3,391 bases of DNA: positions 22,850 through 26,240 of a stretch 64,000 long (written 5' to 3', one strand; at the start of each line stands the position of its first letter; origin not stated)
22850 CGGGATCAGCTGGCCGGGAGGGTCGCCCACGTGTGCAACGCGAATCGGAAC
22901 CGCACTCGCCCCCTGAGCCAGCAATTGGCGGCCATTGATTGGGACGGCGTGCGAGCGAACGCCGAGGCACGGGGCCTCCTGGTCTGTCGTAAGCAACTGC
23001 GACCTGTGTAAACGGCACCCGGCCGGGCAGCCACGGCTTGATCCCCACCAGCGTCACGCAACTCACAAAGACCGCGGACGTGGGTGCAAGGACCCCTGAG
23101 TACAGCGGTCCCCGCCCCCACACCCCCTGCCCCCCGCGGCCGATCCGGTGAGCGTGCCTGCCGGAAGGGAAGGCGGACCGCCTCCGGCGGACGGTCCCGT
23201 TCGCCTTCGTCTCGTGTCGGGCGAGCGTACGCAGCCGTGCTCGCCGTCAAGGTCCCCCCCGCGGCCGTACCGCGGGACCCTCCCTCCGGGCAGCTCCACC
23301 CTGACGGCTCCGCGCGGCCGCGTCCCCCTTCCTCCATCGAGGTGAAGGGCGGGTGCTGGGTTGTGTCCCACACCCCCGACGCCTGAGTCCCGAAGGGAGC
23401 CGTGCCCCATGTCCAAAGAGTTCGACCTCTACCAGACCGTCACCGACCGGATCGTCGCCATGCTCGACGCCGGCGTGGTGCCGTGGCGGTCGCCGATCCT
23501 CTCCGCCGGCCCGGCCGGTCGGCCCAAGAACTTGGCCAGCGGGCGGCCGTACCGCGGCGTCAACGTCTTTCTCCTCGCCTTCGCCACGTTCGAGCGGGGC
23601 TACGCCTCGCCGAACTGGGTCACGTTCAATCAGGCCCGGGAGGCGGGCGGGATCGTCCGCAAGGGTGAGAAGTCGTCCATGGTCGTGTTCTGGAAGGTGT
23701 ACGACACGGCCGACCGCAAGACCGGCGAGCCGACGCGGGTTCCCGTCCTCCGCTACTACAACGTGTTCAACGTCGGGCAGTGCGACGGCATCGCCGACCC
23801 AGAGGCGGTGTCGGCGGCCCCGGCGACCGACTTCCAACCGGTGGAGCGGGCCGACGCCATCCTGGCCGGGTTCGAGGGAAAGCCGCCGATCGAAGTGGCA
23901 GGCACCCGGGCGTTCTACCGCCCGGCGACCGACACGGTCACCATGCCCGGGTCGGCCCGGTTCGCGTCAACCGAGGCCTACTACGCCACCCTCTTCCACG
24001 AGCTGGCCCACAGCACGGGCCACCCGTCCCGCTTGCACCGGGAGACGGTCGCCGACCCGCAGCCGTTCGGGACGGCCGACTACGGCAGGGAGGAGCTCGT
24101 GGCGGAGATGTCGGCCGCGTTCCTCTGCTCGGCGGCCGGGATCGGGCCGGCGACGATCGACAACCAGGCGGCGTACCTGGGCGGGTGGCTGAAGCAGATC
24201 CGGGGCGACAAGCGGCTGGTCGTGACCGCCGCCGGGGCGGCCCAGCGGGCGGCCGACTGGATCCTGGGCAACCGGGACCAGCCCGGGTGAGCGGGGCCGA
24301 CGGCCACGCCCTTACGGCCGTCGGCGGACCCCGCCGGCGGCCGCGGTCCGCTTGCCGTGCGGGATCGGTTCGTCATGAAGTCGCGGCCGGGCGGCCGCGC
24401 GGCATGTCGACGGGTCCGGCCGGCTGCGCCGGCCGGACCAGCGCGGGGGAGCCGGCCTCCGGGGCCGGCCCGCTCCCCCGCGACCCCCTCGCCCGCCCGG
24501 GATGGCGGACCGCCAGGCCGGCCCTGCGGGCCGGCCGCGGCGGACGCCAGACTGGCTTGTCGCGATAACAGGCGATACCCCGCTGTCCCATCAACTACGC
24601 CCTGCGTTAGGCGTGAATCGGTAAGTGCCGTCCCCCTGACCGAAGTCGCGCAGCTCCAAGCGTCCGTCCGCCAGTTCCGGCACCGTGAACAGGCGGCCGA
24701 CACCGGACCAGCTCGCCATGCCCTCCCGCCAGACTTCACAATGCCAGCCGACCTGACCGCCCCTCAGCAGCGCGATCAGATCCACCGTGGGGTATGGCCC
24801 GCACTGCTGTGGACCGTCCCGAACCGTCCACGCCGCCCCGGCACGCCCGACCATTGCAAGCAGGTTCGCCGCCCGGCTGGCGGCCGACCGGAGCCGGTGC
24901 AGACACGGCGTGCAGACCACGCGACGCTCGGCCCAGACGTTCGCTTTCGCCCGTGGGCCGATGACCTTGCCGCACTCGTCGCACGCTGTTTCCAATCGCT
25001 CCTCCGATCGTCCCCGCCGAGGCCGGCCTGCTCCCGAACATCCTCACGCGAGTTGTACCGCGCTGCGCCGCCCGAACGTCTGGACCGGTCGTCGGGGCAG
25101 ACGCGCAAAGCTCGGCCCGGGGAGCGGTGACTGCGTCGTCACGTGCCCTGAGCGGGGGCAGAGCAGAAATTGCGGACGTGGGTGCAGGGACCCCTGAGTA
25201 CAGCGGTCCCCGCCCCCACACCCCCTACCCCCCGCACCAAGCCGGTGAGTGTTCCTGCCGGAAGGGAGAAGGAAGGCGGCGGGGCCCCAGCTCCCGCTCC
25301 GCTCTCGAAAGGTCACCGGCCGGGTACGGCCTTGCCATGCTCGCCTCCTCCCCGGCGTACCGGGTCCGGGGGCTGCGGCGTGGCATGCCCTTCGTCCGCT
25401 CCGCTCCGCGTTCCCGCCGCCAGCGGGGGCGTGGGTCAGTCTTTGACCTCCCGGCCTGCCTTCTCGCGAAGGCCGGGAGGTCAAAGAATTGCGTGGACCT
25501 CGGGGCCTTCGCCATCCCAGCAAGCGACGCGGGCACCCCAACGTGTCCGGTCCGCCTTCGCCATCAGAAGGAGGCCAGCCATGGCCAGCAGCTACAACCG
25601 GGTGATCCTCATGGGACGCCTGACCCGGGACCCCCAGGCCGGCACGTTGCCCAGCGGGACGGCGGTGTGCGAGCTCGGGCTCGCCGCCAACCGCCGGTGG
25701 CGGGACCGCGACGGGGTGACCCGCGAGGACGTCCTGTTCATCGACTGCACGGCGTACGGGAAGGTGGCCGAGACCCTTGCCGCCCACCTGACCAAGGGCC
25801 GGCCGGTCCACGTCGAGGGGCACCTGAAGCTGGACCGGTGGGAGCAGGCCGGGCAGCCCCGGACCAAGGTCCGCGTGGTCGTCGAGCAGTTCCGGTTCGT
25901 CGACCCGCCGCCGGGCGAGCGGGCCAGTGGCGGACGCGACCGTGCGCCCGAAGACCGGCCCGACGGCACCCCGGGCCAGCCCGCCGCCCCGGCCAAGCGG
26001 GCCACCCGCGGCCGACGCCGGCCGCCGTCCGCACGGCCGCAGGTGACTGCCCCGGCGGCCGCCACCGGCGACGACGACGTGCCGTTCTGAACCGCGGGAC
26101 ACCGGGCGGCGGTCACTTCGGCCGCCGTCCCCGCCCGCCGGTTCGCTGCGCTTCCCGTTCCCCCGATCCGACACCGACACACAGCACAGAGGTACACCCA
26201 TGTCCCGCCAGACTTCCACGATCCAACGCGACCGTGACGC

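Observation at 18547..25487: Modular family of 250-320 nt noncoding repeats placed just upstream of DUF932, ardC and ssb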

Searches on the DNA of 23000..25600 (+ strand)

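Call 18: search_dna_similar(query=window:25160-25585:+, collection=plasmids, mode=distant, max_rows=30, max_evalue=0.001)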
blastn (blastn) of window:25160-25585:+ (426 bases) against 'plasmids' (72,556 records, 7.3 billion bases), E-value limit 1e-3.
No match.
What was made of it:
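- On Frpo/ssi single-stranded-DNA promoter: blastn of copy C against 72,556 PLSDB plasmids gave no match (call 18).
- Closest known: Frpo / ssi single-stranded-DNA promoters of F-like and IncI plasmids. Different: No sequence similarity (call 18).
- There is no similarity to plasmid sequences in PLSDB (call 18).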

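Call 32: search_rna_families(source=window, start=23000, end=25600, threshold=evalue, max_evalue=10)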
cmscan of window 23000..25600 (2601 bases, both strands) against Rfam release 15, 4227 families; matches with E-value up to 10: 9.
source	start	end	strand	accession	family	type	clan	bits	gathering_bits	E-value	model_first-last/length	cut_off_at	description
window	25436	25493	+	RF03462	mir-4677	Gene; miRNA;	-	24.9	80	0.035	1-59/59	no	mir-4677 microRNA precursor family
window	25135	25252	-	RF02000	MIR1846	Gene; miRNA;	-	20.5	77.5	1.2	1-110/110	no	MIR1846 microRNA precursor family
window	25165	25233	-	RF00981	mir-939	Gene; miRNA;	-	20.5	84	2.8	1-82/82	no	mir-939 microRNA precursor family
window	25168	25227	-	RF03192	mir-6794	Gene; miRNA;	-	19.6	74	2.3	1-62/62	no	mir-6794 microRNA precursor family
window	25440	25487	+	RF00646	mir-204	Gene; miRNA;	-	19.4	48.4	0.19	19-69/89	no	mir-204 microRNA precursor family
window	23070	23129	-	RF03192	mir-6794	Gene; miRNA;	-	18.1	74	5.3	1-62/62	no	mir-6794 microRNA precursor family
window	24346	24411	+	RF03771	mir-341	Gene; miRNA;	-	17.8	90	3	12-85/96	no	mir-341 microRNA precursor family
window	23772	23829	+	RF02927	Actino-ugpB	Gene; sRNA;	-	17.8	42.5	4.9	1-61/61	no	Actino-ugpB RNA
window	25264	25310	+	RF01151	snoU82P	Gene; snRNA; snoRNA; CD-box;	-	12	42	8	1-55/55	no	Small nucleolar RNA U82P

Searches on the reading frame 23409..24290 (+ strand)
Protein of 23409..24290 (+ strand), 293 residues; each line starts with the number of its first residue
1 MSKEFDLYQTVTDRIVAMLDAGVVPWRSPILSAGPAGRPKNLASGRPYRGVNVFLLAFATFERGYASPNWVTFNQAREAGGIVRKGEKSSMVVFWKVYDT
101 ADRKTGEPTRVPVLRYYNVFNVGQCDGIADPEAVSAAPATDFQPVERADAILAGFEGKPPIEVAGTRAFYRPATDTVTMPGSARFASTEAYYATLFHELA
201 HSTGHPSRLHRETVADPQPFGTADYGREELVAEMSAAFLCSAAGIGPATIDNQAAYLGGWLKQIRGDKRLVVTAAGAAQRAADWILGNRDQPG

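Call 12: search_protein_families(library=pfam, proteins=[window:23409-24290:+], max_evalue=0.01)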
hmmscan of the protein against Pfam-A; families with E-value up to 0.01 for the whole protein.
window:23409-24290:+ (293 aa): 2 families
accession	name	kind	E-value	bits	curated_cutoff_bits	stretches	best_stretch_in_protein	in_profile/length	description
PF18818.7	MPTase-PolyVal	-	1.2e-36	126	27.5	1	159-275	12-124/126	Zincin-like metallopeptidase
PF08401.16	ArdcN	-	5.8e-36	123.8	22.6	1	6-120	2-123/123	N-terminal domain of anti-restriction factor ArdC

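Call 19: find_homologous_proteins(query=window:23409-24290:+, max_evalue=1e-20)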
Query window:23409-24290:+ (293 aa): 6256 proteins with E <= 1e-20 among 8000 candidates; the best 120 are listed.
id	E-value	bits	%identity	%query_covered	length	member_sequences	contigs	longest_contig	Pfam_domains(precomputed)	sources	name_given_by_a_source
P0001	1.7e-185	633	95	100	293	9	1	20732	PF08401.17,PF18818.8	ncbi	-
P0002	5.9e-155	533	80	99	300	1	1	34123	PF08401.17,PF18818.8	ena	-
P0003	8.1e-143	493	73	98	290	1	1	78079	PF08401.17,PF18818.8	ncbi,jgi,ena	jgi:antirestriction protein ArdC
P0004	1.6e-142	492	74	100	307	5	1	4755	PF08401.17,PF18818.8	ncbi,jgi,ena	jgi:antirestriction protein ArdC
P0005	3.1e-142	491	75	99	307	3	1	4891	PF08401.17,PF18818.8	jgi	jgi:antirestriction protein ArdC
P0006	3.7e-137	475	70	97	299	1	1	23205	PF08401.17,PF18818.8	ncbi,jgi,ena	jgi:antirestriction protein ArdC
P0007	4.8e-137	474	72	97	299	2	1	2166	PF08401.17,PF18818.8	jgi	jgi:antirestriction protein ArdC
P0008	4.5e-128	445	67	98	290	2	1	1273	PF08401.17,PF18818.8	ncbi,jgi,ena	jgi:antirestriction protein ArdC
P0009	8.1e-128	444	68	98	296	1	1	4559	PF08401.17,PF18818.8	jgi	jgi:antirestriction protein ArdC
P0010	1.1e-126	440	69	98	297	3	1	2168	PF08401.17,PF18818.8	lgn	-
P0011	2.6e-126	439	67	99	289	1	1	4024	PF08401.17,PF18818.8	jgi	jgi:antirestriction protein ArdC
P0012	3.9e-126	438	66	98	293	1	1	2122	PF08401.17,PF18818.8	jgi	jgi:antirestriction protein ArdC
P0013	8.2e-126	437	67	97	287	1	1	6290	PF08401.17,PF18818.8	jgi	jgi:antirestriction protein ArdC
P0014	8.5e-126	437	68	98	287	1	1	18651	PF08401.17,PF18818.8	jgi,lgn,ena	jgi:antirestriction protein ArdC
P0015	8.5e-126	437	68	98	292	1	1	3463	PF08401.17,PF18818.8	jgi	jgi:antirestriction protein ArdC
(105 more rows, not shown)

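Call 21: find_related_loci(query=A1, collection=genome_contigs, flank=10000)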
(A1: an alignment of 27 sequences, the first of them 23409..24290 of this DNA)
Query A1 (293 aa) in genome_contigs; peptide patterns used: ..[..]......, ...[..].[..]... (x = any residue, [..] = any of these).
502 stretches matched a pattern; 470 encode a relative of the query (tblastn E <= 1e-3); the best 80 are kept; 80 distinct loci.
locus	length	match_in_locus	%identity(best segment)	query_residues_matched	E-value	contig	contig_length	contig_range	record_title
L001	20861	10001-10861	67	5-291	6e-132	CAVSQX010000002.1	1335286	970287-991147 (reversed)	MAG: uncultured Phycisphaerales bacterium isolate MFD04463.bin.2.6 genome assembly, contig: contig_21579, whole genome s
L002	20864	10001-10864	67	5-292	9e-131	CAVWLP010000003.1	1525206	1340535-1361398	MAG: uncultured Phycisphaerales bacterium isolate MFD04434.bin.2.6 genome assembly, contig: contig_8317, whole genome sh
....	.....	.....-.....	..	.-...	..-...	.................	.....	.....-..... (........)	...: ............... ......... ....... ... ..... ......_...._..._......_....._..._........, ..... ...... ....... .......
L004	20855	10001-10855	66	5-289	2e-127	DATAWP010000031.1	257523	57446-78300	MAG TPA_asm: Tepidisphaeraceae bacterium isolate SMAG_U5628 k141_1622552, whole genome shotgun sequence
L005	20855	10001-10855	64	5-289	2e-126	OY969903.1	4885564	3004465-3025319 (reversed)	MAG: uncultured Phycisphaerales bacterium isolate MFD01213.bin.c.1 genome assembly, chromosome: 1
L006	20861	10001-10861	66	5-291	2e-126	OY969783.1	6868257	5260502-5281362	MAG: Tepidisphaeraceae bacterium isolate MFD04580.bin.c.1 genome assembly, chromosome: 1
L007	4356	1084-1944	65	5-291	1e-126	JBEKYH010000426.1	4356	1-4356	MAG: Tepidisphaeraceae bacterium isolate SPRUCE 670 SPRUCE_670_426, whole genome shotgun sequence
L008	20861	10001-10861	64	5-292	7e-125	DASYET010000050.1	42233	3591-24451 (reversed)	MAG TPA_asm: Bryobacteraceae bacterium isolate SMAG_U4994 k141_4898062, whole genome shotgun sequence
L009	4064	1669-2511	65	4-285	1e-126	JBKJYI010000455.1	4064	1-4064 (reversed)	MAG: Phycisphaerae bacterium isolate swi_bin.202 k127_12084301, whole genome shotgun sequence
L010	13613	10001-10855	65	4-289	1e-123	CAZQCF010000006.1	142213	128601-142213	MAG TPA_asm: uncultured Planctomycetaceae bacterium isolate SRP329715_co1_368 genome assembly, contig: NODE_108_length_1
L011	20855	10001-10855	65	4-289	8e-123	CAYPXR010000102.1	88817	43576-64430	MAG TPA_asm: uncultured Planctomycetaceae bacterium isolate binchicken_co200_331 genome assembly, contig: k141_481277, w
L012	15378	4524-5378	63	5-289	4e-122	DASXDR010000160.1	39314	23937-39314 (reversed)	MAG TPA_asm: Tepidisphaeraceae bacterium isolate SMAG_U5091 k141_525541, whole genome shotgun sequence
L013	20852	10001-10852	66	5-289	4e-121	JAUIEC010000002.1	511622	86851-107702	MAG: Phycisphaerae bacterium isolate 8_bin.18 NODE_27_length_511622_cov_1.876063, whole genome shotgun sequence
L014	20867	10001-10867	62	1-290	8e-120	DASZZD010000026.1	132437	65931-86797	MAG TPA_asm: Phycisphaerae bacterium isolate SMAG_U6227 k141_1038519, whole genome shotgun sequence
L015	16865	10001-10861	63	5-292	5e-120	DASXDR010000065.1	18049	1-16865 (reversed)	MAG TPA_asm: Tepidisphaeraceae bacterium isolate SMAG_U5091 k141_301799, whole genome shotgun sequence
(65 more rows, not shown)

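Call 25: find_encoding_contigs(protein=P0001, flank=10000, max_places=4)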
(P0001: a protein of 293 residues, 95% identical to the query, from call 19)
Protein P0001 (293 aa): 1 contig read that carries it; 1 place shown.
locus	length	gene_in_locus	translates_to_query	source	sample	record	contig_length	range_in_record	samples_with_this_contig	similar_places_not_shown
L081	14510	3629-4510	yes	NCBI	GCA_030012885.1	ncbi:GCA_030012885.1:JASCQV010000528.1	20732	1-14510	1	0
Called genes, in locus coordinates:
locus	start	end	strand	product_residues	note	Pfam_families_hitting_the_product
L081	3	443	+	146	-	?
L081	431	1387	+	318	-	PF01451:LMWPc, PF01758:SBF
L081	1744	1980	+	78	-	-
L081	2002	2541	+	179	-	PF01135:PCMT (weak), PF13847:Methyltransf_31, PF13649:Methyltransf_25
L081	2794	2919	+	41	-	-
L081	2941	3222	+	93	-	PF07992:Pyr_redox_2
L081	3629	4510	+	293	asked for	PF08401:ArdcN, PF18818:MPTase-PolyVal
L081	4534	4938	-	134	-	-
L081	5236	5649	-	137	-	PF12680:SnoaL_2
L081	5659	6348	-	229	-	-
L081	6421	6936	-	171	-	PF00106:adh_short, PF08659:KR (weak), PF13561:adh_short_C2, PF23441:SDR (weak)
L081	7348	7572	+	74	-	-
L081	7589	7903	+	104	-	PF21597:TetR_C_43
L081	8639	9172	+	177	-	PF00436:SSB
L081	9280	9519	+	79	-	PF02195:ParB_N (weak)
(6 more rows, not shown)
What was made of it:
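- Tried and rejected: The closest ArdC is 95% identical, from GCA_030012885.1 (calls 19, 25).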

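Call 26: find_encoding_contigs(protein=P0002, flank=10000, max_places=4)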
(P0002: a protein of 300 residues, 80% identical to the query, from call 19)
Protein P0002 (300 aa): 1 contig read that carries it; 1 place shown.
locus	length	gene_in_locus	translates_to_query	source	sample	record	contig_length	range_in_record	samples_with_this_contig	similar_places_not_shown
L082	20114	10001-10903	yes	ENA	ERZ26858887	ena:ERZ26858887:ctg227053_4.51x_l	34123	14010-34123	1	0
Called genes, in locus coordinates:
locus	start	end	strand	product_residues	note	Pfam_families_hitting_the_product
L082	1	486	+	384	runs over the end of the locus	PF02899:Phage_int_SAM_1, PF13495:Phage_int_SAM_4, PF00589:Phage_integrase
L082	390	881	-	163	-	-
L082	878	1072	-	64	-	-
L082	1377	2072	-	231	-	-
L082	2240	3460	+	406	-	-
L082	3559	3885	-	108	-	-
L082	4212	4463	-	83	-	-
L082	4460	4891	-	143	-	-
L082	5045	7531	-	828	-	PF08751:TrwC, PF13245:AAA_19, PF13604:AAA_30, PF01443:Viral_helicase1 (faint), PF13401:AAA_22 (weak)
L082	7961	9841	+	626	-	PF02195:ParB_N, PF17762:HTH_ParB (faint)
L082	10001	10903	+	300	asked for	PF08401:ArdcN, PF18818:MPTase-PolyVal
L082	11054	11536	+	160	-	-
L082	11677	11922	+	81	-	-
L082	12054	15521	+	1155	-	PF28553:WH_1, PF28554:DUF8437, PF00176:SNF2-rel_dom (faint), PF04851:ResIII, PF28555:Helicase_dom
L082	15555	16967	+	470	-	-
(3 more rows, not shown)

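Call 27: find_encoding_contigs(protein=P0003, flank=10000, max_places=4)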
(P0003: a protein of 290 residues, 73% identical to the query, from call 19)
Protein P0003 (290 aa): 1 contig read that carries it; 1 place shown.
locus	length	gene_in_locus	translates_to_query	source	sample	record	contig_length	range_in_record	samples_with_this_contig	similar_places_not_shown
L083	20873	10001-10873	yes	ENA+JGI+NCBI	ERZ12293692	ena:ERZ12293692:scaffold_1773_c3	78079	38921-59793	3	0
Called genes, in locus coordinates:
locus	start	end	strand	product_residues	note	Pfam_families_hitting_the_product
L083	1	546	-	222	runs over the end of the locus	-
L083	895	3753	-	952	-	PF02463:SMC_N (weak), PF13304:AAA_21 (faint)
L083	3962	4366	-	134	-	-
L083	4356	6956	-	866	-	PF08751:TrwC, PF13086:AAA_11 (faint), PF13191:AAA_16 (weak), PF13245:AAA_19, PF13604:AAA_30, PF01443:Viral_helicase1, PF22232:TraI_hel_assoc_N, PF13538:UvrD_C_2 (weak)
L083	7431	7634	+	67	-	-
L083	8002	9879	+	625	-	PF02195:ParB_N, PF17762:HTH_ParB (faint)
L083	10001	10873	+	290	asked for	PF08401:ArdcN, PF18818:MPTase-PolyVal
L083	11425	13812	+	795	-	PF00404:Dockerin_1 (faint), PF01839:FG-GAP (faint), PF12256:TcdB_toxin_midN (faint), PF13517:FG-GAP_3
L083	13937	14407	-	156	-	-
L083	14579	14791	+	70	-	PF09720:Unstab_antitox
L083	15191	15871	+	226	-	PF01656:CbiA, PF07015:VirC1, PF09140:MipZ, PF10609:ParA, PF13614:AAA_31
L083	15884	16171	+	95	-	-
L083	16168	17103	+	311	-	PF04796:RepA_C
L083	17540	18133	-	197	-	PF13384:HTH_23 (faint), PF01381:HTH_3, PF13560:HTH_31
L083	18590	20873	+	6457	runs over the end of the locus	PF17164:DUF5122, PF17164:DUF5122, PF13448:DUF4114, PF05345:He_PIG, PF17963:Big_9 (weak), PF20148:DUF6531 (weak), PF05593:RHS_repeat (weak), PF25023:TEN_YD-shell (weak), +6 more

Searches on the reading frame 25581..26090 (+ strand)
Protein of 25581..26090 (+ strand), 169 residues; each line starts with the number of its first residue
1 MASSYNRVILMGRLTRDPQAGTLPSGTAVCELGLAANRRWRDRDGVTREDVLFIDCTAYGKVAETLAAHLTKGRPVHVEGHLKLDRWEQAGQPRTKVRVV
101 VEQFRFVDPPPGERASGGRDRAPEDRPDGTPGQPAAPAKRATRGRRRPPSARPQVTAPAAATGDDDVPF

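Call 12: search_protein_families(library=pfam, proteins=[window:25581-26090:+], max_evalue=0.01)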
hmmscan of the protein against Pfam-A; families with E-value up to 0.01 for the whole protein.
window:25581-26090:+ (169 aa): 2 families
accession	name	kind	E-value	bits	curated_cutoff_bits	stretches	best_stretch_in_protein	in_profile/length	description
PF00436.31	SSB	-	1.7e-27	95.9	26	1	6-106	2-103/104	Single-strand binding protein family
PF22657.2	SSB_1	-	0.00079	20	27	1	6-85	1-78/91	Another single-strand binding protein family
